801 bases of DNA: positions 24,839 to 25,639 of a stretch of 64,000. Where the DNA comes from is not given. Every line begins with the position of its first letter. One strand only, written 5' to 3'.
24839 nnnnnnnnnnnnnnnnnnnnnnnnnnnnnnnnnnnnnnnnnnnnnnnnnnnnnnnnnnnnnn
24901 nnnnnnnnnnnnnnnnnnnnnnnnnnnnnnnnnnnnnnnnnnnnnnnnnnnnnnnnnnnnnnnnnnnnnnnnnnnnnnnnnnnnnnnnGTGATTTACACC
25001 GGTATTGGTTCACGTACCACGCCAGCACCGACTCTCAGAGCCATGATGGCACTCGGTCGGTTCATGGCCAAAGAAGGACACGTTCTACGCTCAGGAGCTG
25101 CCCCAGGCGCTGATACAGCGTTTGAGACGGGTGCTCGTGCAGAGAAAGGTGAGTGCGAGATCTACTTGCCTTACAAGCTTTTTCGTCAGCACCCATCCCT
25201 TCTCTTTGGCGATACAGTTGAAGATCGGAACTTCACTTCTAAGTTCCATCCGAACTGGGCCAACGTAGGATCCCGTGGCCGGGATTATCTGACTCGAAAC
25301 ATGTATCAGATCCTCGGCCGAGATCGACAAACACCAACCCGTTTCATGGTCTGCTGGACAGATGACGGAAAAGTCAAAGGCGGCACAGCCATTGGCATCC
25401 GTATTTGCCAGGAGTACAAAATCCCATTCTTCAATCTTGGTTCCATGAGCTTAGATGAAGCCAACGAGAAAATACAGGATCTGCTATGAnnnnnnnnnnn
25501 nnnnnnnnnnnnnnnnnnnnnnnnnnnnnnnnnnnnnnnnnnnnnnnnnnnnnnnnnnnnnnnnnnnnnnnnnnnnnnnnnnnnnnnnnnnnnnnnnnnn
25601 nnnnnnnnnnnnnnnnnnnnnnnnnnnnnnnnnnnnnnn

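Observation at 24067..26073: Terminator-bounded, translationally coupled four-gene cassette: LuxI-like, unknown, SLOG/DprA-like, cupin-like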

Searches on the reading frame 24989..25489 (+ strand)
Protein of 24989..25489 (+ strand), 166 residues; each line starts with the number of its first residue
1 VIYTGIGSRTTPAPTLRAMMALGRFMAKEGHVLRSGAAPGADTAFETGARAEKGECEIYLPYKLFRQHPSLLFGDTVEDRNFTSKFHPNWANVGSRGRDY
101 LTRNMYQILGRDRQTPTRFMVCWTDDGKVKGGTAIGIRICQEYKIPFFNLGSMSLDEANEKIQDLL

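Call 3: search_protein_families(library=pfam, proteins=[window:24989-25489:+], max_evalue=1)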
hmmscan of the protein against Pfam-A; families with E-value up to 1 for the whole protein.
window:24989-25489:+ (166 aa): 2 families
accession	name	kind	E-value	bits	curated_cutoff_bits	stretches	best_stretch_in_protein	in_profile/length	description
PF02481.21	DNA_processg_A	-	0.0007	19.3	29.6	1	6-55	50-99/212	DNA recombination-mediator protein A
PF18306.6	LDcluster4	-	0.0015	18.6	26.3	1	6-55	7-57/151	SLOG cluster4 family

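Call 4: search_protein_families(library=phrogs, proteins=[window:24989-25489:+], max_evalue=0.01)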
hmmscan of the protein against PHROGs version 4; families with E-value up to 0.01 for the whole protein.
window:24989-25489:+ (166 aa): 1 family
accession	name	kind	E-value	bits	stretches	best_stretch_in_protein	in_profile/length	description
phrog_768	-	DNA, RNA and nucleotide metabolism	5.4e-50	170.6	1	1-161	4-177/191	DprA-like DNA recombination-mediator protein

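Call 12: search_dna_similar(query=window:24989-25489:+, collection=phages, mode=protein, max_rows=40, max_evalue=0.00001)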
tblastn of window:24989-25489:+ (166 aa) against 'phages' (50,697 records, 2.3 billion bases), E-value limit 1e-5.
Records with a match: 1337; places in all: 1337; records where one place covers at least 80% of the query: 1320.
Best place of each record, by identity: <60% 1337.
By first word of the organism name: Klebsiella 291; Pseudomonas 235; Escherichia 179; Aeromonas 78; Acinetobacter 75; Vibrio 67; Enterobacter 53; Cronobacter 36; Serratia 35; Rhizobium 31; and 47 more.
By host as written in the record: - 98; Klebsiella pneumoniae 86; Pseudomonas aeruginosa 74; Escherichia coli 55; Vibrio harveyi BAA-1116 34; Pseudomonas aeruginosa PAO1 30; Aeromonas hydrophila 23; Acinetobacter baumannii 22; and 405 more.
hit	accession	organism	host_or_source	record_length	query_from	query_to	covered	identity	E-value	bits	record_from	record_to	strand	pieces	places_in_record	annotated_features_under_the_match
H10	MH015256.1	Ruegeria phage vB_RpoP-V13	Ruegeria pomeroyi DSS-3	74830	1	162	98%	50.0%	2e-47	169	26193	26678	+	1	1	hypothetical protein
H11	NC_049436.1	Ruegeria phage vB_RpoP-V13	Ruegeria pomeroyi DSS-3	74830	1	162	98%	50.0%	2e-47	169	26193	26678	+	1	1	DprA-like DNA recombination-mediator protein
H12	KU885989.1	Roseobacter phage RD-1410W1-01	Roseobacter denitrificans OCh114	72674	1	166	100%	46.5%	2e-40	149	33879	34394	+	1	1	hypothetical protein (x2)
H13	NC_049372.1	Roseobacter phage RD-1410W1-01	Roseobacter denitrificans OCh114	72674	1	166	100%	46.5%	2e-40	149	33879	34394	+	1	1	DprA-like DNA recombination-mediator protein | hypothetical protein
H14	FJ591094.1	Sulfitobacter phage EE36phi1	Sulfitobacter sp. EE36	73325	1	166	100%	46.0%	3e-43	157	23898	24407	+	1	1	hypothetical protein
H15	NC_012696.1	Sulfitobacter phage EE36phi1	Sulfitobacter sp. EE-36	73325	1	166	100%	46.0%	3e-43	157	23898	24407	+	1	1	DprA-like DNA recombination-mediator protein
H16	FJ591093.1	Silicibacter phage DSS3phi2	Ruegeria pomeroyi (strain DSS3)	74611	1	150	90%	50.0%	3e-44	160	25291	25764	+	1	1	hypothetical protein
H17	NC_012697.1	Silicibacter phage DSS3phi2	Ruegeria pomeroyi DSS-3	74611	1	150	90%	50.0%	3e-44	160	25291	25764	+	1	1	DprA-like DNA recombination-mediator protein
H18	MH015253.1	Ruegeria phage vB_RpoP-V21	Ruegeria pomeroyi DSS-3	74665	1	150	90%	50.0%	3e-44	160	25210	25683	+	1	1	hypothetical protein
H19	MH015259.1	Ruegeria phage vB_RpoP-V17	Ruegeria pomeroyi DSS-3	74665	1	150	90%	50.0%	3e-44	160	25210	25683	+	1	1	hypothetical protein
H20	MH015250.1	Ruegeria phage vB_RpoP-V12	Ruegeria pomeroyi DSS-3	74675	1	150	90%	50.0%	3e-44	160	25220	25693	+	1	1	hypothetical protein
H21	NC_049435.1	Ruegeria phage vB_RpoP-V12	Ruegeria pomeroyi DSS-3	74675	1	150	90%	50.0%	3e-44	160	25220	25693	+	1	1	DprA-like DNA recombination-mediator protein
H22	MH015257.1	Ruegeria phage vB_RpoP-V14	Ruegeria pomeroyi DSS-3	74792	1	150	90%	50.0%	3e-44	160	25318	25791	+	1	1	hypothetical protein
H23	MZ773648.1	Dinoroseobacter phage vB_DshP-R7L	Dinoroseobacter shibae DFL12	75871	1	166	100%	42.8%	1e-36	138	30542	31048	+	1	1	hypothetical protein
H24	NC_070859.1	Dinoroseobacter phage vB_DshP-R7L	Dinoroseobacter shibae DFL12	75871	1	166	100%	42.8%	1e-36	138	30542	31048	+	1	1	hypothetical protein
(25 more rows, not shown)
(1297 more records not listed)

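Call 14: get_annotated_region(hit=H11, flank=5000)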
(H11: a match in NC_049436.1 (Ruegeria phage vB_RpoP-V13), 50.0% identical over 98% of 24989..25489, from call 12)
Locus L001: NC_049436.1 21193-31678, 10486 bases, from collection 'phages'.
description: Ruegeria phage vB_RpoP-V13, complete genome.
organism: Ruegeria phage vB_RpoP-V13 (NCBI taxid 2218612)
taxonomy: Viruses; Duplodnaviria; Heunggongvirae; Uroviricota; Caudoviricetes; Schitoviridae; Rhodovirinae; Pomeroyivirus; Pomeroyivirus V13
host: Ruegeria pomeroyi DSS-3; source: Inner Harbor water; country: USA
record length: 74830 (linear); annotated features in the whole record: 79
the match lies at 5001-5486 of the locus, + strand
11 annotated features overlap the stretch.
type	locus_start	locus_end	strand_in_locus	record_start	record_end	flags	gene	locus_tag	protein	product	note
CDS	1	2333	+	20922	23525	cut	-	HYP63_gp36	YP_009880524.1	RIIA lysis inhibitor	N4 rIIA-like protein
CDS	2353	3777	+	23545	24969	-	-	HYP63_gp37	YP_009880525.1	RIIB lysis inhibitor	N4 rIIB-like protein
CDS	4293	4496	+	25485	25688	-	-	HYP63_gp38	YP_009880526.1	hypothetical protein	-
CDS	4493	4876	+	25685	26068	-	-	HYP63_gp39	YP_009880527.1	hypothetical protein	-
CDS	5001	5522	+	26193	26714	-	-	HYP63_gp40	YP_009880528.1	DprA-like DNA recombination-mediator protein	-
CDS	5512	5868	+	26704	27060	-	-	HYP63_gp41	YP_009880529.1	hypothetical protein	-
CDS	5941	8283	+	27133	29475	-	-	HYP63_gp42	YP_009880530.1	ribonucleotide reductase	ribonucleotide reductase of class II (coenzymeB12-dependent)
CDS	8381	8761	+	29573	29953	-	-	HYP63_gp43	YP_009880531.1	hypothetical protein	-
CDS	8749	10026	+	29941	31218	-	-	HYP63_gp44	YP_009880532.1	exonuclease V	-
CDS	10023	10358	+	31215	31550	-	-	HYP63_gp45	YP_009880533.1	hypothetical protein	-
CDS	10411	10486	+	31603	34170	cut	-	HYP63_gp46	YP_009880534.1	DNA polymerase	-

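Call 15: get_annotated_region(hit=H17, flank=5000)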
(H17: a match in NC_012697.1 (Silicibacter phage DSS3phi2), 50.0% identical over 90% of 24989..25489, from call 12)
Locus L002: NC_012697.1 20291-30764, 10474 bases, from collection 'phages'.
description: Roseophage DSS3P2, complete genome.
organism: Silicibacter phage DSS3phi2 (NCBI taxid 490912)
taxonomy: Viruses; Duplodnaviria; Heunggongvirae; Uroviricota; Caudoviricetes; Schitoviridae; Rhodovirinae; Aorunvirus; Aorunvirus V12
host: Ruegeria pomeroyi DSS-3; source: Baltimore Inner Harbor sea water; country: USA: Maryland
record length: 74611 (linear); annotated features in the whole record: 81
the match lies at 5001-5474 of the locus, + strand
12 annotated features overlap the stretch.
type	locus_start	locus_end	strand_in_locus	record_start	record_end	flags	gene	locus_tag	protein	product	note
CDS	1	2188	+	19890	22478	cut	-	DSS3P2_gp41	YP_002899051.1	RIIA lysis inhibitor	orf41; N4 gp33-like protein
CDS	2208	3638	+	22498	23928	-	-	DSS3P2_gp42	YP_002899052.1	RIIB lysis inhibitor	orf42; N4 gp34-like protein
CDS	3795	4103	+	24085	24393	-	-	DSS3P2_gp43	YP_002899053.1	endonuclease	orf43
CDS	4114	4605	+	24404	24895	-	-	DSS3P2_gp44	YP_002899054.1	hypothetical protein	orf44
CDS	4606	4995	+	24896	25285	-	-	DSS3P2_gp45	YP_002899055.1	hypothetical protein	orf45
CDS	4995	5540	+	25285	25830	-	-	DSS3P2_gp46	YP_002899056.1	DprA-like DNA recombination-mediator protein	orf46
CDS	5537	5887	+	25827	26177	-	-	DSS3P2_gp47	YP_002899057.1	hypothetical protein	orf47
CDS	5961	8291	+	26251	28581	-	-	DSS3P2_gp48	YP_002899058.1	ribonucleotide reductase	orf48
CDS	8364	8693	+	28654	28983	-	-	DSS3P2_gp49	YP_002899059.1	hypothetical protein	orf49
CDS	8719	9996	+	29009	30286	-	-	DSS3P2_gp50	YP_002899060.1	DNA helicase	orf50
CDS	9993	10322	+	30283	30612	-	-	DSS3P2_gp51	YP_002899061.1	hypothetical protein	orf51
CDS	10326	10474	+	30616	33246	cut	-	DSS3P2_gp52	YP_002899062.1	DNA polymerase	orf52; N4 DNA pol-like protein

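Call 25: search_solved_structures(query=window:24989-25489:+, max_evalue=10, show_alignments=2)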
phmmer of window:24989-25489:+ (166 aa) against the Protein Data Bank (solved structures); distinct sequences matched with E-value up to 10: 4.
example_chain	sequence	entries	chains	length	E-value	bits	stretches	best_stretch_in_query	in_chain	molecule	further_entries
5mll_A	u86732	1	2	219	0.22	14.2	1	7-150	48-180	DNA processing chain A (DprA)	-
4ljr_A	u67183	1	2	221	0.23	14.1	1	6-150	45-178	DNA processing chain A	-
4ljk_A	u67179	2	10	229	0.26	14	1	7-150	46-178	DNA processing chain A (DprA)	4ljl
5zi9_A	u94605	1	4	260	0.66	12.6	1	6-56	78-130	Cytokinin riboside 5'-monophosphate phosphoribohydrolase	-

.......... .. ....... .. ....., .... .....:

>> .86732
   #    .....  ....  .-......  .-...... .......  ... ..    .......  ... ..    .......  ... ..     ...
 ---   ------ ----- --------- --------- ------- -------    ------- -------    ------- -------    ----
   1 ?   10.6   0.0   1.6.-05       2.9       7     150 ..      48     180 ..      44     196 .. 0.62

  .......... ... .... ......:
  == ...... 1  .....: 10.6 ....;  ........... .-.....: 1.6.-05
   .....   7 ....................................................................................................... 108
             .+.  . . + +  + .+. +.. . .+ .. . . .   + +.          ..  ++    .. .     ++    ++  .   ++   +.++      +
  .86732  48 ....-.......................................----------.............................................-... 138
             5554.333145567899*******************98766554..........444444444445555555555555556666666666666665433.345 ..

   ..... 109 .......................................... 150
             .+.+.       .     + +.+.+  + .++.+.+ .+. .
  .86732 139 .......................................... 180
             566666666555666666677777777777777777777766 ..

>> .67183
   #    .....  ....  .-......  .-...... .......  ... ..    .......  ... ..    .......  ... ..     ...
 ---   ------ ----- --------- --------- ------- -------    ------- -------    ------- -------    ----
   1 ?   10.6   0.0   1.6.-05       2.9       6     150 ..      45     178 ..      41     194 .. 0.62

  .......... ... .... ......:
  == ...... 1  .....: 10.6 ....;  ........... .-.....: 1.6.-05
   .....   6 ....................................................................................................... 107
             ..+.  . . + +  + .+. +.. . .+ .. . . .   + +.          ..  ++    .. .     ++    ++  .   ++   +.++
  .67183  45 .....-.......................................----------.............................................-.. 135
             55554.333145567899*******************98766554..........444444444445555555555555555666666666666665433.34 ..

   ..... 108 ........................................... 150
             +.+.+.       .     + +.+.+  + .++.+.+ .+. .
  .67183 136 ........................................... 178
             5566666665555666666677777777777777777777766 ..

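Call 65: search_protein_families(library=ncbifam, proteins=[window:24989-25489:+], max_evalue=0.1)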
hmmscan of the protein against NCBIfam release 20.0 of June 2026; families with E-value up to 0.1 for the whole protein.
window:24989-25489:+ (166 aa): 1 family
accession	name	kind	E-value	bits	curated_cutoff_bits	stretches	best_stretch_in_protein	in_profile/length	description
TIGR00732.1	dprA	equivalog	0.087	12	191.15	0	6-54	50-98/220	DNA-processing protein DprA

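Call 96: search_protein_families(library=padloc, proteins=[window:24989-25489:+], max_evalue=0.01)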
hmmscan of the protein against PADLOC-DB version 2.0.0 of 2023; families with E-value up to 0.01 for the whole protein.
window:24989-25489:+ (166 aa): 1 family
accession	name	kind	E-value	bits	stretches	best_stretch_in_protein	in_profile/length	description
PDLC03927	PsyrA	-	8.2e-05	19.9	1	6-70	137-201/398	-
